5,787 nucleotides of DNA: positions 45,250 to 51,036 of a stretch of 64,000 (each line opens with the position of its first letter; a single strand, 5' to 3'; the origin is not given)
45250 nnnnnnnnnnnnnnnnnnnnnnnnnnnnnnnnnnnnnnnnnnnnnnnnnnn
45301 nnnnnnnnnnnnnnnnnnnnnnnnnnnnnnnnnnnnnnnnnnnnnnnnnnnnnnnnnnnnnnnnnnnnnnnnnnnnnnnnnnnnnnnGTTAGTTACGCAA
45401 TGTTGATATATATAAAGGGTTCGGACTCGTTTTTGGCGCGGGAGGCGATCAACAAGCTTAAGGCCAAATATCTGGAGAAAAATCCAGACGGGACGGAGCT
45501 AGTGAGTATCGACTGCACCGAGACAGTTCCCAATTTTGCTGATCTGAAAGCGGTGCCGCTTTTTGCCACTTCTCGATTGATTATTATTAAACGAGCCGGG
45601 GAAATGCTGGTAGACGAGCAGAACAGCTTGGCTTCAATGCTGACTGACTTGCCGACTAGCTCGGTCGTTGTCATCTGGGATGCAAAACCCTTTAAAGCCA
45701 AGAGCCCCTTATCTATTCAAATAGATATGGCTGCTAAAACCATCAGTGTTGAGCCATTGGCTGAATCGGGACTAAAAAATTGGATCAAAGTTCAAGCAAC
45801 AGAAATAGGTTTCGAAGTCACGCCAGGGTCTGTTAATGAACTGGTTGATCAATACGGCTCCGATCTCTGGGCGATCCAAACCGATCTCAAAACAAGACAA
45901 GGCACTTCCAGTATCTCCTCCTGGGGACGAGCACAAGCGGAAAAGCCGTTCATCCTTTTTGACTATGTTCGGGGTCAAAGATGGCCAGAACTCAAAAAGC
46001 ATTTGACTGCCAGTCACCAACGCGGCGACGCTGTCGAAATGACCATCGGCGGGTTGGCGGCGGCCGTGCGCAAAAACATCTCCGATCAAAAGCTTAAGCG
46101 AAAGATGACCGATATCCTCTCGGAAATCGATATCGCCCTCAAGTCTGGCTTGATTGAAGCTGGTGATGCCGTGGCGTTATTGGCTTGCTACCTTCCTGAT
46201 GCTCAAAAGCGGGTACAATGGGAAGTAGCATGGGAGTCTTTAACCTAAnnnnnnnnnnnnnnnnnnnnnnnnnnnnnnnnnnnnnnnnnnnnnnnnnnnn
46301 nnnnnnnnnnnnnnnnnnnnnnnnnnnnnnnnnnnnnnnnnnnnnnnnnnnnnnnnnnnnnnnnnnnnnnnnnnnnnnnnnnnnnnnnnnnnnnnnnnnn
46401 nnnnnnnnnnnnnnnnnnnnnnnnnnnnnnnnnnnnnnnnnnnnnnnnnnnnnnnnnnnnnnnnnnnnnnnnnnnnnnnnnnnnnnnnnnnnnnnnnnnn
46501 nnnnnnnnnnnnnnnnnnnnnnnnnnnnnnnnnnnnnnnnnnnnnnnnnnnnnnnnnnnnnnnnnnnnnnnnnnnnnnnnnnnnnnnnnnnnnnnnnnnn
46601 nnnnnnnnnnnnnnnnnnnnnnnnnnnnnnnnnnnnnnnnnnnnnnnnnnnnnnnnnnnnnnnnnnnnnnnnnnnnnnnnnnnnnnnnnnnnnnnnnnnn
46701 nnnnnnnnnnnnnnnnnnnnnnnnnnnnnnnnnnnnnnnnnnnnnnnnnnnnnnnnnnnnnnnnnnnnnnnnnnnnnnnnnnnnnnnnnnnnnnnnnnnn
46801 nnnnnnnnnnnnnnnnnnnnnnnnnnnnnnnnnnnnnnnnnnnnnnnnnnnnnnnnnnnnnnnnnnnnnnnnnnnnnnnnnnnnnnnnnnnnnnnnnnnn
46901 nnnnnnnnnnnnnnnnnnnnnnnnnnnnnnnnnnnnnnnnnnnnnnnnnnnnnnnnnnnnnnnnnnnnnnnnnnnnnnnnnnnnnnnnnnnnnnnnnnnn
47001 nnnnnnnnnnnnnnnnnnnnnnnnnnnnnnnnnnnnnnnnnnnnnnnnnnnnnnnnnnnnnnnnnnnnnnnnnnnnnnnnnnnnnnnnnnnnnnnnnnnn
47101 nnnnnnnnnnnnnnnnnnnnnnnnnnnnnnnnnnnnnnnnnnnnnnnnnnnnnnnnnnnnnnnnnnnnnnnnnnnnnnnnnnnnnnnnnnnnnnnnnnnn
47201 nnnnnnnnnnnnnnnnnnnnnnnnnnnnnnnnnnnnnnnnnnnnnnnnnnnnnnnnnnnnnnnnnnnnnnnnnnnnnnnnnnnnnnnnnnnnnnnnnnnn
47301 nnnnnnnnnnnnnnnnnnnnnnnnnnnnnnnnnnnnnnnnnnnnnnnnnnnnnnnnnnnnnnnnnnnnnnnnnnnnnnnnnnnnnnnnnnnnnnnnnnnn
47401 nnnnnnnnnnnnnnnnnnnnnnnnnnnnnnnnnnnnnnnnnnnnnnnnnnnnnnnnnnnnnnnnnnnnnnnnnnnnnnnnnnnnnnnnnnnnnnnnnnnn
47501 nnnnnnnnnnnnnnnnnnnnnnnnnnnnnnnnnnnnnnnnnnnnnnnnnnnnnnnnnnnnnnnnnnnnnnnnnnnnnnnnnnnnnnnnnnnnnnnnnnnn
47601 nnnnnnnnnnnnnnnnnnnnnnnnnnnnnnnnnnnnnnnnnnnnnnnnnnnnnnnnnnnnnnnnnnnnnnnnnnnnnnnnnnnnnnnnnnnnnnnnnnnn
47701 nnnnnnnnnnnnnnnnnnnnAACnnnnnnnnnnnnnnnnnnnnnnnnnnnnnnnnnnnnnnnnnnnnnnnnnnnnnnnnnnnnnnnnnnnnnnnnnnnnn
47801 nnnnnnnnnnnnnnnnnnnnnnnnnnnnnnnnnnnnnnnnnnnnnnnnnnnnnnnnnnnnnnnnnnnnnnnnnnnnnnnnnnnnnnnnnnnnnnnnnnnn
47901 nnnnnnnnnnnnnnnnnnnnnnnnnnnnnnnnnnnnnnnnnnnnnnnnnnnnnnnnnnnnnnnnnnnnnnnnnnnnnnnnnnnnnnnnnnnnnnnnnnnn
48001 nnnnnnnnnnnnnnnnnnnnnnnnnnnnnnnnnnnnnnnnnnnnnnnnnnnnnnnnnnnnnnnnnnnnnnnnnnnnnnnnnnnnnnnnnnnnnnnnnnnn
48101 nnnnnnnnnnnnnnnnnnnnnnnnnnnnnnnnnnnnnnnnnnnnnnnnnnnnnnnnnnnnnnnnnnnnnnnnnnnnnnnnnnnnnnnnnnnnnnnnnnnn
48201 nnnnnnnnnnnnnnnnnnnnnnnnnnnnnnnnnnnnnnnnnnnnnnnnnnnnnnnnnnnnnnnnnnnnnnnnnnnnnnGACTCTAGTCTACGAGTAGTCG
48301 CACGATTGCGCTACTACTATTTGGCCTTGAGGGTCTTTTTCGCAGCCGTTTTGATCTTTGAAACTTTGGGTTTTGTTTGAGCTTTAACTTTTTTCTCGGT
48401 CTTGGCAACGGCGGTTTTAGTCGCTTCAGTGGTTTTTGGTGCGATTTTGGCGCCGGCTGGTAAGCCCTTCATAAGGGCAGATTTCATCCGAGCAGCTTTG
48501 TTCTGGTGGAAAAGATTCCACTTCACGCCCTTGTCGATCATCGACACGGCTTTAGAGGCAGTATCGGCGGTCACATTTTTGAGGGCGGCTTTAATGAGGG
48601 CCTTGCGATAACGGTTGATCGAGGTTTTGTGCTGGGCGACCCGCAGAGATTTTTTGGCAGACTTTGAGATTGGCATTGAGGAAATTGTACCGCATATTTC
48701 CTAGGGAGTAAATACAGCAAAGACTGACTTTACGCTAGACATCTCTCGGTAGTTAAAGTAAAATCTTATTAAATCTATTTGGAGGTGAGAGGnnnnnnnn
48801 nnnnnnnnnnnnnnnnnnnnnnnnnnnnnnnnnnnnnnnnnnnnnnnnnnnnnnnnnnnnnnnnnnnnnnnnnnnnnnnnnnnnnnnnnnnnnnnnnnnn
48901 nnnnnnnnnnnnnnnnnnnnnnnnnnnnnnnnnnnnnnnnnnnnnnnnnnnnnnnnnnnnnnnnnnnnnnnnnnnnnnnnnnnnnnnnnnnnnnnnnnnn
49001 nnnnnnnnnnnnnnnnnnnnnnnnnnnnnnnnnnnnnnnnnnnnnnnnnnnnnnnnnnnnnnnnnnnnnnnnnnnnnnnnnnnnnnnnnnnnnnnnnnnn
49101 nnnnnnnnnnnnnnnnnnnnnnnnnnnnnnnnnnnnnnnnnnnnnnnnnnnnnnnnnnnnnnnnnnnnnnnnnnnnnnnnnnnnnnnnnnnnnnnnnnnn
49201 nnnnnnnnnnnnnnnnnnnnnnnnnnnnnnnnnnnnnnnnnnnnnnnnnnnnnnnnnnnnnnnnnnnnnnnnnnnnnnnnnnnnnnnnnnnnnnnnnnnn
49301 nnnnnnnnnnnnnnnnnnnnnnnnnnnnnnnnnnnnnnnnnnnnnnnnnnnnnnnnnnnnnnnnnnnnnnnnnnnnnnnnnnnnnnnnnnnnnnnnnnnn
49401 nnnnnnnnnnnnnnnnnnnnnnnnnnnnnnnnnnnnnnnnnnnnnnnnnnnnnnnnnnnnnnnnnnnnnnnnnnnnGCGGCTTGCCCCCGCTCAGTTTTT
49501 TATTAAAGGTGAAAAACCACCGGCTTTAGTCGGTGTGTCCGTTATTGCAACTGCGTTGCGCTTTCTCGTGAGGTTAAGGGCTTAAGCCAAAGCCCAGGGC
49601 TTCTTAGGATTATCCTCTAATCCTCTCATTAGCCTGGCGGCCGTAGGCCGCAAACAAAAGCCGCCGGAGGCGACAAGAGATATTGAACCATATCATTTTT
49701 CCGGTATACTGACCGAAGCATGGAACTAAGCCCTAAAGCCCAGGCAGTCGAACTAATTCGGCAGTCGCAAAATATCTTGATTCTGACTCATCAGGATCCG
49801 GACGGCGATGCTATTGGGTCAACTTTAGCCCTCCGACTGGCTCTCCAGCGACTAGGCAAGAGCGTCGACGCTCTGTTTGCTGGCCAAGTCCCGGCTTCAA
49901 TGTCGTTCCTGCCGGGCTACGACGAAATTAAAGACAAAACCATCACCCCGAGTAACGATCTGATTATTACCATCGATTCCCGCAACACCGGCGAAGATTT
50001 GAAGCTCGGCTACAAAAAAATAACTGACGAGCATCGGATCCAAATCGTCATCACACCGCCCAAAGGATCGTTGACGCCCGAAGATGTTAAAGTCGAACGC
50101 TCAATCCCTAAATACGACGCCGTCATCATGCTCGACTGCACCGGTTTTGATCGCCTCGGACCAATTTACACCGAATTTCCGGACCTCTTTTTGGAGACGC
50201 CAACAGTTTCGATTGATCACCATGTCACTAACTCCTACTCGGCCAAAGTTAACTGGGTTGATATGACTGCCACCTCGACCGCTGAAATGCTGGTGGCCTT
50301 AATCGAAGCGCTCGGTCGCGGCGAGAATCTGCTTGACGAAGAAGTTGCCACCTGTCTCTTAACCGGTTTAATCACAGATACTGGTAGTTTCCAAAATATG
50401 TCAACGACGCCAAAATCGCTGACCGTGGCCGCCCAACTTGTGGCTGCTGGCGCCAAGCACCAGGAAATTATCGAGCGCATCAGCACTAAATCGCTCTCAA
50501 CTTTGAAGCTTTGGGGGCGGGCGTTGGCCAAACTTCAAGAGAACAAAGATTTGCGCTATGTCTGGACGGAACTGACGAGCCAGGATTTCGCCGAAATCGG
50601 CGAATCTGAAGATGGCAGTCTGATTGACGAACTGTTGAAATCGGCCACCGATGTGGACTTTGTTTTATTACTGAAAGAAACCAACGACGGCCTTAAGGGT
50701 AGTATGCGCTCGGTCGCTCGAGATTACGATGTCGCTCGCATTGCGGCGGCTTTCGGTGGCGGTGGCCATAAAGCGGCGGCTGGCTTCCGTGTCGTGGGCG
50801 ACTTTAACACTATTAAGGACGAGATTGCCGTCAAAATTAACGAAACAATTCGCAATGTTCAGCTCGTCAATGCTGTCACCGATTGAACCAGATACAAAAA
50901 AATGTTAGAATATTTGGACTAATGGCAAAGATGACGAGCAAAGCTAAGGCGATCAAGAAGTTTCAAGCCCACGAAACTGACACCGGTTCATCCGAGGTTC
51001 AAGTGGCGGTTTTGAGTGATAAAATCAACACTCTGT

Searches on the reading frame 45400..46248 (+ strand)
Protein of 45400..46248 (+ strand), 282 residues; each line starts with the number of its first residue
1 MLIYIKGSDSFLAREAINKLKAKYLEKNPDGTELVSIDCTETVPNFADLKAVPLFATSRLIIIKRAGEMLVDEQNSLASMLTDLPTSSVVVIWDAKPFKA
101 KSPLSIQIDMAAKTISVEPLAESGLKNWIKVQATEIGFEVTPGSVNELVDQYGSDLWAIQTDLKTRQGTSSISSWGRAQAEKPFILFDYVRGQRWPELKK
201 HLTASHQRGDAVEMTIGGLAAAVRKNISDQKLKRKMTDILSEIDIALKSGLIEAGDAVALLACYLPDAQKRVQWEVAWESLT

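Call 75: search_protein_families(library=pfam, max_evalue=0.001, proteins=[window:45400-46248:+])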
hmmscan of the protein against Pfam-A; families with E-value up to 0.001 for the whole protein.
window:45400-46248:+ (282 aa): 1 family
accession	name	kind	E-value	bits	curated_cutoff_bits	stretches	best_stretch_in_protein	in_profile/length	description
PF06144.19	DNA_pol3_delta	-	1.4e-06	28.7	21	1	5-109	3-115/124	DNA polymerase III, delta subunit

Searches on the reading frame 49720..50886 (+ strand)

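Call 75: search_protein_families(library=pfam, max_evalue=0.001, proteins=[window:49720-50886:+])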
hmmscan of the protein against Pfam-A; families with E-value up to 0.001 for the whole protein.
window:49720-50886:+ (388 aa): 2 families
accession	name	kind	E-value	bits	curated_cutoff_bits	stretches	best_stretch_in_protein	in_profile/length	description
PF01368.27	DHH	-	7.5e-19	68.7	28.1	1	18-216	1-124/125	DHH family, N-terminal domain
PF02272.25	DHHA1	-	2.4e-07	31.6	25.9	1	301-359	21-84/102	DHHA1 domain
